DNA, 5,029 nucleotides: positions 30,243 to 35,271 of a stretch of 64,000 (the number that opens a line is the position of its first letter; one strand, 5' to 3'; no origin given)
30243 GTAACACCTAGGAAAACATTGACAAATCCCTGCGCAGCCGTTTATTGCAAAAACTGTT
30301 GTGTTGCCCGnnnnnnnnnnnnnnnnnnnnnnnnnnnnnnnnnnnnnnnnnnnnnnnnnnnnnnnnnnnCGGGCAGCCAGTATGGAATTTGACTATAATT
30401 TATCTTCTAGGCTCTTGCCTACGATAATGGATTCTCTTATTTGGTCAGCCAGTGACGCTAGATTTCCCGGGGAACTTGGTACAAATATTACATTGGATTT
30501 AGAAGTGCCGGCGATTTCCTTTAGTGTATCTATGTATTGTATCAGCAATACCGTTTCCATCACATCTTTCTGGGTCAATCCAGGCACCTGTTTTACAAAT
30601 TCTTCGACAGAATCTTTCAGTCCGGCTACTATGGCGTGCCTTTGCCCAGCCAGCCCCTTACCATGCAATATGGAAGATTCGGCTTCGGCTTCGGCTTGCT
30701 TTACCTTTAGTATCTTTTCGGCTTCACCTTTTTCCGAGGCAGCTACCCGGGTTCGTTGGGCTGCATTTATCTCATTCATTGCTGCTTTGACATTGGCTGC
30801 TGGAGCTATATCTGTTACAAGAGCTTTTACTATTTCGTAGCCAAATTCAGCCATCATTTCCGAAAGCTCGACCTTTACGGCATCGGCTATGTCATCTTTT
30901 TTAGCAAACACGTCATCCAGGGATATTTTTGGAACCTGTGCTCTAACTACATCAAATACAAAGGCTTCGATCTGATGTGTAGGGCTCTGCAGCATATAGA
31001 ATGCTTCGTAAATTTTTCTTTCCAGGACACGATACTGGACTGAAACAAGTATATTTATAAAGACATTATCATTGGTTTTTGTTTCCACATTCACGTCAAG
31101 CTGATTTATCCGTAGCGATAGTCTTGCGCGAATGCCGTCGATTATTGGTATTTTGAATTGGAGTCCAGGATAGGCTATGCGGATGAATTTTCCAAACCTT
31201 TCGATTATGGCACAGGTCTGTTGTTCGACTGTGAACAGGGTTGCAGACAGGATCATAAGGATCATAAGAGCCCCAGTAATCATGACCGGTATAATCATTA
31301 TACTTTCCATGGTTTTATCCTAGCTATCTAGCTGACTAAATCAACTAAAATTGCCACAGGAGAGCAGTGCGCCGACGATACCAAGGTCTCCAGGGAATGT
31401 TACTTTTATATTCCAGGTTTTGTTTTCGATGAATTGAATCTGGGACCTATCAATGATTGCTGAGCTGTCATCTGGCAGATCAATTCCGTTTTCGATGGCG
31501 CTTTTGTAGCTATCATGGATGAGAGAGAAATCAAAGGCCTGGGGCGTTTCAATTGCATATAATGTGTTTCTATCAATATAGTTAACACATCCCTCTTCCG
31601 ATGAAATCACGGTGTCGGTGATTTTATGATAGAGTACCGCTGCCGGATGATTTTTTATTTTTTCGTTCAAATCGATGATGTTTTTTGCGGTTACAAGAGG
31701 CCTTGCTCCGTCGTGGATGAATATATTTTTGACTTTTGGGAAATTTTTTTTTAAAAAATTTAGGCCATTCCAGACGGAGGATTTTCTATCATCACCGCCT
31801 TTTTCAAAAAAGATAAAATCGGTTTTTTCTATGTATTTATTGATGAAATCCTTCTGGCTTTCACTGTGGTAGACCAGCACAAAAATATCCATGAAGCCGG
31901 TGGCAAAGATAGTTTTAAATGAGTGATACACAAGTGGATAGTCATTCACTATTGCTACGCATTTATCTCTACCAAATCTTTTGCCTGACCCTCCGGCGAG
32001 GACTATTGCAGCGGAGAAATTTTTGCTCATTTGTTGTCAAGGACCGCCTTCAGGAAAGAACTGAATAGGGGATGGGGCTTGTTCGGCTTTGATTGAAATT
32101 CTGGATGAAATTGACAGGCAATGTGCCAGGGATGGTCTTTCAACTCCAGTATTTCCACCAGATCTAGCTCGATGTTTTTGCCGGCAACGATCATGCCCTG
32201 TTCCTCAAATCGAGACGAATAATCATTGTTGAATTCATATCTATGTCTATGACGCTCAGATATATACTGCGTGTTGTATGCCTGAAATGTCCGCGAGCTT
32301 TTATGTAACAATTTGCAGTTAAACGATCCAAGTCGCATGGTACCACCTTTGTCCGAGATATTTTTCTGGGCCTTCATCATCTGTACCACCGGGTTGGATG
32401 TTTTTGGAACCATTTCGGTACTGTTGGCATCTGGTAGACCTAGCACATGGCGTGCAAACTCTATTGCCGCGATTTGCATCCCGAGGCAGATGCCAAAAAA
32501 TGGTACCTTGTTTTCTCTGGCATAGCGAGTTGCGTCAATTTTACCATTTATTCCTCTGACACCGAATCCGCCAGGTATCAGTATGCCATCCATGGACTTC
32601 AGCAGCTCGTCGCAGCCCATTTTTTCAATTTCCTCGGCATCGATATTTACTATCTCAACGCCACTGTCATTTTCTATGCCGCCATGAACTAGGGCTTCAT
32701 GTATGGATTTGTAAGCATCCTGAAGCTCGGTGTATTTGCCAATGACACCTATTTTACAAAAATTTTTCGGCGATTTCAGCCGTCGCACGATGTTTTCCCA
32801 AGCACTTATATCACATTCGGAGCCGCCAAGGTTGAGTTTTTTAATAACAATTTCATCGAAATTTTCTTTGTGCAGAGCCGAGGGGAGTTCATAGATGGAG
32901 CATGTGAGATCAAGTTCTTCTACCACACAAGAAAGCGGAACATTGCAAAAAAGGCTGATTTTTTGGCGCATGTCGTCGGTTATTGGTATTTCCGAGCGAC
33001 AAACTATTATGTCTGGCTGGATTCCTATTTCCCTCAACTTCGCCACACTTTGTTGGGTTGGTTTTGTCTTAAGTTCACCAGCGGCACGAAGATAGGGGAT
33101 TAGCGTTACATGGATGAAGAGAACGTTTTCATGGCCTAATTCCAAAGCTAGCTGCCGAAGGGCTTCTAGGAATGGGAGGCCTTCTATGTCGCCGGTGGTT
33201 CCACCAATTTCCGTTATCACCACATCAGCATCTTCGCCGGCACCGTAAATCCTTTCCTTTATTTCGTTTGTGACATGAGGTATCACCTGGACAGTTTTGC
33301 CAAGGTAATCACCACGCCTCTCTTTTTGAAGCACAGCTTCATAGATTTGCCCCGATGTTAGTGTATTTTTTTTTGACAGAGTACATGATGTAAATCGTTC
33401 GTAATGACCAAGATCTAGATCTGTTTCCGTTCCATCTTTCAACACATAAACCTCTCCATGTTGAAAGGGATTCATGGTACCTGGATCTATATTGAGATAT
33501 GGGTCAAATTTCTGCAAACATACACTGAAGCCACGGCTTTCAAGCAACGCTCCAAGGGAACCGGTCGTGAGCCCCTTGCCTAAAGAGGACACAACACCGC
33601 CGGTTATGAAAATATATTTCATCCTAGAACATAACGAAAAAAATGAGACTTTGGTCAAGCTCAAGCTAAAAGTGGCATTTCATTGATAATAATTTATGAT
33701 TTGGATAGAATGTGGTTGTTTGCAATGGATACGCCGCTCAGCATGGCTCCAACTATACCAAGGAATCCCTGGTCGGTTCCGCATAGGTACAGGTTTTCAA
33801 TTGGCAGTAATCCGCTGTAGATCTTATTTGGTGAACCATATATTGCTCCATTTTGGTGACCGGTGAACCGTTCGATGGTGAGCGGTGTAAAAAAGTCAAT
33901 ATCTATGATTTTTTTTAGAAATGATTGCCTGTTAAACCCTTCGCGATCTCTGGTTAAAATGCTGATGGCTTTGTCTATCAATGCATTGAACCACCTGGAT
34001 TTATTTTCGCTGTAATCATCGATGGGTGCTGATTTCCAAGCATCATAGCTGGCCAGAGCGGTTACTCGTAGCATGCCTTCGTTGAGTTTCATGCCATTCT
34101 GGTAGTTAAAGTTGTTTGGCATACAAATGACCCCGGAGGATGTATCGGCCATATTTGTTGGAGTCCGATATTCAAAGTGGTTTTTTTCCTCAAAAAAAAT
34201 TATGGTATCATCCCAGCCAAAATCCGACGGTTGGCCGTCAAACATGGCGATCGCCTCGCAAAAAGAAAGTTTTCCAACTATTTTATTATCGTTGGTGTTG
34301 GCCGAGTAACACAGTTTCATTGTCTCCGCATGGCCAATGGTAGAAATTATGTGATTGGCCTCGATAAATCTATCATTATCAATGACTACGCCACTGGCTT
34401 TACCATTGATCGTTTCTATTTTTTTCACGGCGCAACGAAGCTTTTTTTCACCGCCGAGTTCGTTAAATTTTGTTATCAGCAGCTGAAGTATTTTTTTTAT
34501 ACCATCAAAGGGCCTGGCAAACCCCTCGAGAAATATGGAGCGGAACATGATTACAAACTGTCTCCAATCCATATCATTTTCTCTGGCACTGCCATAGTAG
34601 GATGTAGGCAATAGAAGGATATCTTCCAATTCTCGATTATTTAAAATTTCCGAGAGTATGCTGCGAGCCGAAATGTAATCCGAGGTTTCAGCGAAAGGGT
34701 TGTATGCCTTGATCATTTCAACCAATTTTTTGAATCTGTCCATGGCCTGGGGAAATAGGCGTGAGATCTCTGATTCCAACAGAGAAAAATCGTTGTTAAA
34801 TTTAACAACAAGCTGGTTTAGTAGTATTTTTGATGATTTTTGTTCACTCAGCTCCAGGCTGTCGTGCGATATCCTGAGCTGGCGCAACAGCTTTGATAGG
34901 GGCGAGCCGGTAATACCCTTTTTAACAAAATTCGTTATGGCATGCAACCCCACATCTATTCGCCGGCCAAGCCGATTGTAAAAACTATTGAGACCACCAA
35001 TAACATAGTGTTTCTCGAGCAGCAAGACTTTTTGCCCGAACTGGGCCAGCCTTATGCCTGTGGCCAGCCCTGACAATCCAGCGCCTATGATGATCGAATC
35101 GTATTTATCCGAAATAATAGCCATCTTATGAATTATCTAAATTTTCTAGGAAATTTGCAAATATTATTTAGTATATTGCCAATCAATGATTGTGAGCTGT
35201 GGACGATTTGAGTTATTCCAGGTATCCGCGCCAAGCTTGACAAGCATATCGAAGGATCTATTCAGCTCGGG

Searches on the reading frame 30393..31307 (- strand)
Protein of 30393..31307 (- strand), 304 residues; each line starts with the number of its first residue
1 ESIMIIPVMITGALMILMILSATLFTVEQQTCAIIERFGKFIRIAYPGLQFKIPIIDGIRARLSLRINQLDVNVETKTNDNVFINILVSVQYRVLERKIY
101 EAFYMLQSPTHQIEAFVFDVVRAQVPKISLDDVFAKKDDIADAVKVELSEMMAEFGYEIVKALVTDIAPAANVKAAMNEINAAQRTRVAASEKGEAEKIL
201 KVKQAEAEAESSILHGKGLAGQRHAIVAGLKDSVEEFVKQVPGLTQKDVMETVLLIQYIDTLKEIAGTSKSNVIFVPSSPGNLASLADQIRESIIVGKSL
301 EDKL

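Call 101: search_protein_families(library=pfam, proteins=[window:30393-31307:-], max_evalue=0.001)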
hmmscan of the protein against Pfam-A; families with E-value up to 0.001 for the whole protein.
window:30393-31307:- (304 aa): 1 family
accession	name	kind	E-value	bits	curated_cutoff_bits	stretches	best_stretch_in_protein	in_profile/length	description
PF01145.31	Band_7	-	4.9e-30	105.3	23.6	1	26-198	2-176/176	SPFH domain / Band 7 family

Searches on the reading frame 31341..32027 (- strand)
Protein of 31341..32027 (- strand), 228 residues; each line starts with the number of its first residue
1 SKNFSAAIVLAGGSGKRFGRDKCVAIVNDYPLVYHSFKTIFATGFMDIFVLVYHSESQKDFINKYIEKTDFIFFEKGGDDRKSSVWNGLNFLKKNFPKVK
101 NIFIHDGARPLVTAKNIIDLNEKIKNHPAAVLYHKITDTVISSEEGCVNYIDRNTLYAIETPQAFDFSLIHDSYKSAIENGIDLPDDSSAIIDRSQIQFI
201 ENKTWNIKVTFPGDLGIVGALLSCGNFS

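Call 107: search_protein_families(library=pfam, proteins=[window:31341-32027:-], max_evalue=0.00001)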
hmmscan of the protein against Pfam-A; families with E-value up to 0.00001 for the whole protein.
window:31341-32027:- (228 aa): 2 families
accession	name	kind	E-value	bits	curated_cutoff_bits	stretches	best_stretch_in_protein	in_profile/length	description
PF01128.25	IspD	-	2.3e-34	119.5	27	1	6-222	2-219/221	2-C-methyl-D-erythritol 4-phosphate cytidylyltransferase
PF12804.13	NTP_transf_3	-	1.8e-08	35.2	27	1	7-133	1-120/160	MobA-like NTP transferase domain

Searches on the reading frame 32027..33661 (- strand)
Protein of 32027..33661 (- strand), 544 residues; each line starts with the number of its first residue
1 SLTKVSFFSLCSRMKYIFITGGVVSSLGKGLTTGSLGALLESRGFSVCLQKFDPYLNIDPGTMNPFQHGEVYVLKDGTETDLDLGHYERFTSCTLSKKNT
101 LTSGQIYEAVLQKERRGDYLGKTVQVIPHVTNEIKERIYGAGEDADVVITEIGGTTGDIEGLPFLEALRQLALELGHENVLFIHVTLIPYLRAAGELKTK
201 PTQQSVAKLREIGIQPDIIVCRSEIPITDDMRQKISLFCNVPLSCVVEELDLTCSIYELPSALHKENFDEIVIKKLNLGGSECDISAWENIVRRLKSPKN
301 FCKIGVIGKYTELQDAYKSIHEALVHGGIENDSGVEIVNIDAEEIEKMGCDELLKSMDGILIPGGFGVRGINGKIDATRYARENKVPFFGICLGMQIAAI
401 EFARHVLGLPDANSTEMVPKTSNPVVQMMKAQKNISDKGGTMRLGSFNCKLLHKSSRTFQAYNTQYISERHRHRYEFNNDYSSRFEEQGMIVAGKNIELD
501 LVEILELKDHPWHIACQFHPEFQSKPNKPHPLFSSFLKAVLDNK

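Call 107: search_protein_families(library=pfam, proteins=[window:32027-33661:-], max_evalue=0.00001)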
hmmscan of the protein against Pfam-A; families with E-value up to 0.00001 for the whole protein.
window:32027-33661:- (544 aa): 2 families
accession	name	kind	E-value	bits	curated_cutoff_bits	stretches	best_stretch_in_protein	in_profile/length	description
PF06418.20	CTP_synth_N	-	1.7e-122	408.3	26.1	1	15-278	1-265/265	CTP synthase N-terminus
PF00117.34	GATase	-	4.7e-42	144.2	22.8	1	313-538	2-189/190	Glutamine amidotransferase class-I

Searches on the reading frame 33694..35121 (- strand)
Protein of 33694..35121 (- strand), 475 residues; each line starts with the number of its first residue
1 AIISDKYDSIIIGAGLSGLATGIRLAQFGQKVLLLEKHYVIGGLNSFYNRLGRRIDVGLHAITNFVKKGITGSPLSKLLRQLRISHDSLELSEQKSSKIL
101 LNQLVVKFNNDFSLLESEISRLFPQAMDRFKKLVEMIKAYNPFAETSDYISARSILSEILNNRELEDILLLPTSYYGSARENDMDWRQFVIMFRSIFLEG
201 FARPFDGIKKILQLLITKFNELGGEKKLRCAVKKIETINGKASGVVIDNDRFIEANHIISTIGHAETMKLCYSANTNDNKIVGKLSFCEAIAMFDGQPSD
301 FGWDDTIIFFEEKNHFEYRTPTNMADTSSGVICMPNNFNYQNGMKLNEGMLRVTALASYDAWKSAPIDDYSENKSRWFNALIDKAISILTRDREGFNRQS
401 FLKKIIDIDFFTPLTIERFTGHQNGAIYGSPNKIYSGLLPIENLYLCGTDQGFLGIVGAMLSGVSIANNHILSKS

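Call 107: search_protein_families(library=pfam, proteins=[window:33694-35121:-], max_evalue=0.00001)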
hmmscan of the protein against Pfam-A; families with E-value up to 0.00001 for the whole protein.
window:33694-35121:- (475 aa): 5 families
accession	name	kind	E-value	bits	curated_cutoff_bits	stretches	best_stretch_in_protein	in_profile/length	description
PF01593.30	Amino_oxidase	-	6e-16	59.2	19.8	1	16-268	1-260/443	Flavin containing amine oxidoreductase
PF13450.12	NAD_binding_8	-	3.9e-10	40.3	21.9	1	11-65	1-55/68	NAD(P)-binding Rossmann-like domain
PF01266.30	DAO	-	3.9e-08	33.7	27.9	0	9-43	2-36/353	FAD dependent oxidoreductase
PF00890.30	FAD_binding_2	-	2.2e-07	30.9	20.4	1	8-46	1-38/414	FAD binding domain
PF03486.20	HI0933_like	-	1.2e-06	28.6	50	0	8-41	2-35/244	HI0933-like protein Rossmann domain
